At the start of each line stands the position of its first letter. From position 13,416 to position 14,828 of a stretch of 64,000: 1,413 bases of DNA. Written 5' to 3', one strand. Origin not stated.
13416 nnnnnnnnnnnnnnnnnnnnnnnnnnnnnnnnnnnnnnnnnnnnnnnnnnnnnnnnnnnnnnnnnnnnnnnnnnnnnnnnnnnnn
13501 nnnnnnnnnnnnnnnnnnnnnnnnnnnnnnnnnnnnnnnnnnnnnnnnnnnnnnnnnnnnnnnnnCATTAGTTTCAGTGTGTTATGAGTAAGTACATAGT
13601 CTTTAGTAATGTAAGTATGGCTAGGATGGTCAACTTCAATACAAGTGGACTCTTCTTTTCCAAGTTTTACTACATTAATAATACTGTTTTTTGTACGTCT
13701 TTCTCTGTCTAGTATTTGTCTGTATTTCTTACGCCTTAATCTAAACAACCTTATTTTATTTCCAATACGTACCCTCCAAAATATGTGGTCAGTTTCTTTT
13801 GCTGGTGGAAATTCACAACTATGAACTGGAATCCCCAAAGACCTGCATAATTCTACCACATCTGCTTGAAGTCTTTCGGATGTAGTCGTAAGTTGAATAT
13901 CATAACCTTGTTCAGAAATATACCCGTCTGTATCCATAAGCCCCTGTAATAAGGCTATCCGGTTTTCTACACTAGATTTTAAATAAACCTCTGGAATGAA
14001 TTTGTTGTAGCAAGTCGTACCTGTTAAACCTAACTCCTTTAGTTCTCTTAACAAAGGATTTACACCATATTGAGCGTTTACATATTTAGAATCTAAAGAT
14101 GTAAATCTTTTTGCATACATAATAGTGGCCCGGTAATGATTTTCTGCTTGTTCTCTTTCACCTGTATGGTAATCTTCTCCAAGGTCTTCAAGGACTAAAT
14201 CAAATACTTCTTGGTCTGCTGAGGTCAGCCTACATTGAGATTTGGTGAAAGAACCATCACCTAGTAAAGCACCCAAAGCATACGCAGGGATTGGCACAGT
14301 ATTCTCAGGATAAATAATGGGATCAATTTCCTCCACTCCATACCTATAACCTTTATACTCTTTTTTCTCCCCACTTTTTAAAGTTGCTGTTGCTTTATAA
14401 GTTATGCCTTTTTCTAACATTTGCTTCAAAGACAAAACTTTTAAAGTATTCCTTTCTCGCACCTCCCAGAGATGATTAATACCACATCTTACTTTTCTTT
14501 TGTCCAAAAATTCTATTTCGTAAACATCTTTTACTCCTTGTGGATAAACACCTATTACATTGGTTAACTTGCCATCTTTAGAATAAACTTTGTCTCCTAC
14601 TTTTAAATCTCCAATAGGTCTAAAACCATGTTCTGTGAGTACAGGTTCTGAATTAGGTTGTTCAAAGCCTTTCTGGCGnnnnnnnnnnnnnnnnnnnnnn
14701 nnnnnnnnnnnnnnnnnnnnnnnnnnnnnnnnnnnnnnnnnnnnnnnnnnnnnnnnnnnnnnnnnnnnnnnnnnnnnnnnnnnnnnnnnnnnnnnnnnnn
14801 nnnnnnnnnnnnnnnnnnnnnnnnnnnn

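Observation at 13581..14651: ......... intein interrupting the terminase large-subunit ATPase domain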

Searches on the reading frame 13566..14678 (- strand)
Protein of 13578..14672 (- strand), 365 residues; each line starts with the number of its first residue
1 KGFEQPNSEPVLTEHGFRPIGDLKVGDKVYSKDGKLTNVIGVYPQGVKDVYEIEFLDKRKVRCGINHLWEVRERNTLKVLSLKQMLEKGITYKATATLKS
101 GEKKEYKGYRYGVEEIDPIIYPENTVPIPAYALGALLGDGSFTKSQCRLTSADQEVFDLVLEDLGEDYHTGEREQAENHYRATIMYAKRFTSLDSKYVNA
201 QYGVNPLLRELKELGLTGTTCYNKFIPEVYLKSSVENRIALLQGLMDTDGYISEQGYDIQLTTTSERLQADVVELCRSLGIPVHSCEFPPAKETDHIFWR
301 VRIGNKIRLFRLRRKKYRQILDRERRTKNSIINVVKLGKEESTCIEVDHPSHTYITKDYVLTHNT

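Call 17: search_solved_structures(query=window:13578-14672:-, max_evalue=0.01, show_alignments=3)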
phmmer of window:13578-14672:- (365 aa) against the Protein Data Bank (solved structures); distinct sequences matched with E-value up to 0.01: 10.
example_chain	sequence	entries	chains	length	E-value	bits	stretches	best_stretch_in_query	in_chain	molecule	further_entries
1ef0_A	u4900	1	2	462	5.9e-08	35.4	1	128-292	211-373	PI-SCEI ENDONUCLEASE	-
1dfa_A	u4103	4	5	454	6e-08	35.4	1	128-292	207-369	PI-SCEI ENDONUCLEASE | ENDONUCLEASE PI-SCEI | PI-SCEI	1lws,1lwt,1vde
1um2_A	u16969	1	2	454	1.2e-07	34.4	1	128-292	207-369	ENDONUCLEASE PI-SCEI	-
1jva_A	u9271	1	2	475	1.4e-07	34.2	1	128-292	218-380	VMA1-DERIVED HOMING ENDONUCLEASE X10SSS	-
9cop_A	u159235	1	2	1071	6.5e-07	32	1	128-292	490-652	V-type proton ATPase catalytic subunit A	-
6riz_A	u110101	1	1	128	7.3e-07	31.9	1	11-72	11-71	gp41-1 intein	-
6rix_A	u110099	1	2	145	1.2e-05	27.8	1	10-71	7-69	Replicative DNA helicase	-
6riy_A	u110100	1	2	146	3e-05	26.6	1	10-71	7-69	Replicative DNA helicase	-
6qaz_A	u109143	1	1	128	0.00019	23.9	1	11-72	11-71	cyanophage-like gp41-1 intein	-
6bs8_A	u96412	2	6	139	0.00046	22.7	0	10-72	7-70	Replicative DNA helicase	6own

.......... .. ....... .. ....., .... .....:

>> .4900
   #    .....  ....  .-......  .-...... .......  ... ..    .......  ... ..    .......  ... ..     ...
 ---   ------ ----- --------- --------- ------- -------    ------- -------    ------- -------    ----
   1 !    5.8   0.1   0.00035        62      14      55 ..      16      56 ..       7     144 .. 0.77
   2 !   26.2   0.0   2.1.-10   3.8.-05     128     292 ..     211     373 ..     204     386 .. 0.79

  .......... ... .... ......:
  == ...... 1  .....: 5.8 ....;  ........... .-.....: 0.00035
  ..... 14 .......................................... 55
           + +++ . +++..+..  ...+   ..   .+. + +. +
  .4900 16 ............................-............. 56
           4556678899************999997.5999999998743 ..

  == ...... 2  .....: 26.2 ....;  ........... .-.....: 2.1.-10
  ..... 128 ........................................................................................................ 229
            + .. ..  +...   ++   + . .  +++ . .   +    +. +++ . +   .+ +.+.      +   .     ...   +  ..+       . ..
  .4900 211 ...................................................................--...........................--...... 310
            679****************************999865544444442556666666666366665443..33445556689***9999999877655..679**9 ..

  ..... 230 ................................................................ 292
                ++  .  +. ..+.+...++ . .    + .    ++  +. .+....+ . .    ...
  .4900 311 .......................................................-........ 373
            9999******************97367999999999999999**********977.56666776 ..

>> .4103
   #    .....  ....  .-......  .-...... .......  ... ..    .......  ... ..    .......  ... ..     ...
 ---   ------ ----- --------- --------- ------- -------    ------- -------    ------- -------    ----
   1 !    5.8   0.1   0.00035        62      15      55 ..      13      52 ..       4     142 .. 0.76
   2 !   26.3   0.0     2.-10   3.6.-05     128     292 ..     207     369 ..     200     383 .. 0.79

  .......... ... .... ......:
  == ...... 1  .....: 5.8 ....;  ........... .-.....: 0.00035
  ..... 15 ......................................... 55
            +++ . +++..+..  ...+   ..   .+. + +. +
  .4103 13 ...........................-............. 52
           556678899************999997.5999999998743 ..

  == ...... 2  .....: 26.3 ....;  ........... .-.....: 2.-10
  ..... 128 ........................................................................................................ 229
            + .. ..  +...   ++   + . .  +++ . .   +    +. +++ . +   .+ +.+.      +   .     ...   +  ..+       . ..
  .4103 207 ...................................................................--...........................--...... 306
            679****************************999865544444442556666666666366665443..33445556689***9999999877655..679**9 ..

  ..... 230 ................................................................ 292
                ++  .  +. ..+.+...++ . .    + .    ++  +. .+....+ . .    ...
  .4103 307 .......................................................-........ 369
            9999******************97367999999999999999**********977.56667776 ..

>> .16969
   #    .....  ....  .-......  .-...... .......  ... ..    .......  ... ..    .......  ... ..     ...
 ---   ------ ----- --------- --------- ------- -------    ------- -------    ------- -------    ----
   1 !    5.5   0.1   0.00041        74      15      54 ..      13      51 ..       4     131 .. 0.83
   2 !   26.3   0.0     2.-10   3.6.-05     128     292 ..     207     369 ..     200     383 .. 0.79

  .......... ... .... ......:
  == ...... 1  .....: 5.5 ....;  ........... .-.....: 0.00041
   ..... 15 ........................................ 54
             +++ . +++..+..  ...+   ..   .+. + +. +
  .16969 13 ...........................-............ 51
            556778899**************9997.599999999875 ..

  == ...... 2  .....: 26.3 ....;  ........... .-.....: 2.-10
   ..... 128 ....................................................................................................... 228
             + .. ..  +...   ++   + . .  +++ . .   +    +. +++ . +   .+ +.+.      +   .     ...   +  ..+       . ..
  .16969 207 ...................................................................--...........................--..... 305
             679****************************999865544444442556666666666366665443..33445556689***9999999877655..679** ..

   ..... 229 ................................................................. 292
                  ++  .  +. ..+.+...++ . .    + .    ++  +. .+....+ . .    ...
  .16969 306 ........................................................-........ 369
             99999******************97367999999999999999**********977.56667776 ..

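Call 29: find_homologous_proteins(query=window:13581-14663:-, max_evalue=1e-10)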
Query seq(361 aa) (361 aa): 253 proteins with E <= 1e-10 among 3574 candidates; the best 120 are listed.
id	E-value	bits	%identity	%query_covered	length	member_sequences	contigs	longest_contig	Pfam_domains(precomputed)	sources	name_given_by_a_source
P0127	1.2e-71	260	42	100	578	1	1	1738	PF05204.20,PF14528.12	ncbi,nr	ncbi:MAG TPA: LAGLIDADG family homing endonuclease, partial [Candidatus Dojkabacteria bacterium]|nr:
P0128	3.3e-68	249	42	100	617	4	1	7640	PF05204.20,PF14528.12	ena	-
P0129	6.3e-62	228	37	99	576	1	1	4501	PF14528.12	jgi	-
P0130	8.1e-57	211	40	86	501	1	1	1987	PF05204.20,PF14528.12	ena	-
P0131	3.0e-56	209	40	100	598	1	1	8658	PF14528.12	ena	-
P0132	4.9e-55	205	36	100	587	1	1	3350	PF14528.12,PF27249.1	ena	-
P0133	7.9e-54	201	33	100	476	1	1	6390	PF14528.12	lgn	-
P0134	8.3e-54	201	36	100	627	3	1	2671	PF05204.20,PF03796.22,PF14528.12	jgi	jgi:hypothetical protein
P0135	1.7e-52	197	36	99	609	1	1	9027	PF05204.20,PF03796.22,PF14528.12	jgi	jgi:hypothetical protein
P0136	5.7e-52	195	35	99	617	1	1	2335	PF05204.20,PF14528.12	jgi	jgi:hypothetical protein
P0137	3.2e-51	193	36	99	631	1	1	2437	PF05204.20,PF14528.12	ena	-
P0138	4.0e-50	189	36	100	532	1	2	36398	PF14528.12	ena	-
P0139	2.0e-49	187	36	98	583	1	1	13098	PF13604.13,PF13245.13,PF14528.12,PF02562.23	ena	-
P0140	3.4e-49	186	36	100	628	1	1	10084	PF05204.20,PF03796.22,PF14528.12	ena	-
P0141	3.4e-49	186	36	100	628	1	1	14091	PF05204.20,PF03796.22,PF14528.12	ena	-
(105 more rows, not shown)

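Call 40: predict_structure(alignment_id=A1)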
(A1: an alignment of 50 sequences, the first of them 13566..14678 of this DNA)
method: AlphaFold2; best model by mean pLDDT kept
length: 371 residues; sequences in the alignment: 50
mean_pLDDT: 92.3   pTM: 0.91
mean pLDDT of the five models: 92.3, 92.1, 92.1, 91.4, 91.4
residues with pLDDT >= 90: 317; 70-90: 26; 50-70: 23; < 50: 5
segments of 3 or more residues with pLDDT < 50: none
pLDDT, mean of each block of 10 residues (from residue 1): 76 97 98 97 96 97 96 92 96 96 96 96 96 98 91 95 97 87 90 58 69 95 97 98 98 96 98 98 96 92 96 97 77 97 96 95 78 46
secondary structure, 60 per line:
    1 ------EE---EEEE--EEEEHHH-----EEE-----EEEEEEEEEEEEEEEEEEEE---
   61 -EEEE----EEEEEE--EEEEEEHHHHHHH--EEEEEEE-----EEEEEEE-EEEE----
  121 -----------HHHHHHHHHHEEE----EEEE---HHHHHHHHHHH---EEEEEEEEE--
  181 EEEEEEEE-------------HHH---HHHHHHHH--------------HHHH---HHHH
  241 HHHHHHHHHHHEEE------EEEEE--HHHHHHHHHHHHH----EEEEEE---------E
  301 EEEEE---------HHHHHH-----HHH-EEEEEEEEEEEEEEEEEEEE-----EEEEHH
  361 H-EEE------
elements in order: E12-15 E18-21 E30-32 E38-57 E62-65 E70-75 E78-83 H84-90 E93-99 E105-111 E113-116 H132-141 E142-144 E149-152 H156-166 E170-178 E181-188 H208-215 H230-233 H237-251 E252-254 E261-265 H268-280 E285-290 E300-305 H315-320 E330-349 E355-358 E363-365

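Call 43: fold_search(model_id=the predicted structure, library=pdb)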
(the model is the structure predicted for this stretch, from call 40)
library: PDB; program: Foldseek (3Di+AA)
matches with E <= 10: 921; with E <= 0.001: 56
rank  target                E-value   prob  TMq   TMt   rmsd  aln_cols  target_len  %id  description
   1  1ef0_A                1.9e-19  1.00  0.68  0.60   8.4       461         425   17  CRYSTAL STRUCTURE OF PI-SCEI MINIPRECURSOR (released 2000-06-07)
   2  7qsu                  8.5e-19  1.00  0.55  0.56   7.6       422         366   17  Crystal structure of homing endonuclease-associated TliVMA intein (C1A, d333-339) (released 2022-03-30)
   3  1vde_B                7.0e-18  1.00  0.66  0.58   9.0       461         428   17  PI-SCEI, A HOMING ENDONUCLEASE WITH PROTEIN SPLICING ACTIVITY (released 1998-04-08)
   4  1jva_B                1.1e-17  1.00  0.68  0.59   9.2       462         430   17  CRYSTAL STRUCTURE OF THE VMA1-DERIVED ENDONUCLEASE BEARING THE N AND C EXTEIN PROPEPTIDES (released 2002-08-29)
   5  1jva_A                2.3e-17  1.00  0.65  0.58   9.4       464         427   16  CRYSTAL STRUCTURE OF THE VMA1-DERIVED ENDONUCLEASE BEARING THE N AND C EXTEIN PROPEPTIDES (released 2002-08-29)
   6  1lws_A                3.5e-17  1.00  0.64  0.57  10.1       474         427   17  Crystal structure of the intein homing endonuclease PI-SceI bound to its recognition sequence (released 2002-09-27)
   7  1um2_B                3.9e-17  1.00  0.65  0.58   9.4       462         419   17  Crystal Structure of the Vma1-Derived Endonuclease with the Ligated Extein Segment (released 2004-09-22)
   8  1vde_A                4.2e-17  1.00  0.68  0.60   8.8       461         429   17  PI-SCEI, A HOMING ENDONUCLEASE WITH PROTEIN SPLICING ACTIVITY (released 1998-04-08)
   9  1lwt_A                1.1e-16  1.00  0.67  0.56   9.7       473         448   17  Crystal structure of the intein homing endonuclease PI-SceI bound to its substrate DNA (Ca2+ free) (released 2002-09-27)
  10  1dfa                  1.5e-16  1.00  0.55  0.51  11.1       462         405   18  CRYSTAL STRUCTURE OF PI-SCEI IN C2 SPACE GROUP (released 1999-12-08)
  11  1ef0_B                2.1e-16  1.00  0.61  0.58  10.3       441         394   16  CRYSTAL STRUCTURE OF PI-SCEI MINIPRECURSOR (released 2000-06-07)
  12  7qss                  4.4e-16  1.00  0.57  0.51   8.0       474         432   14  Crystal structure of homing endonuclease-associated TliVMA intein (C1A) (released 2022-03-30)
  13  1um2_A                5.5e-16  1.00  0.63  0.57   9.8       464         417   17  Crystal Structure of the Vma1-Derived Endonuclease with the Ligated Extein Segment (released 2004-09-22)
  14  7qst                  1.8e-13  1.00  0.56  0.57   7.6       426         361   17  Crystal structure of homing endonuclease-associated PhoVMA intein (C1A) (released 2022-03-30)
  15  2cw7                  2.7e-09  1.00  0.47  0.35  22.9       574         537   12  Crystal structure of intein homing endonuclease II (released 2006-04-18)
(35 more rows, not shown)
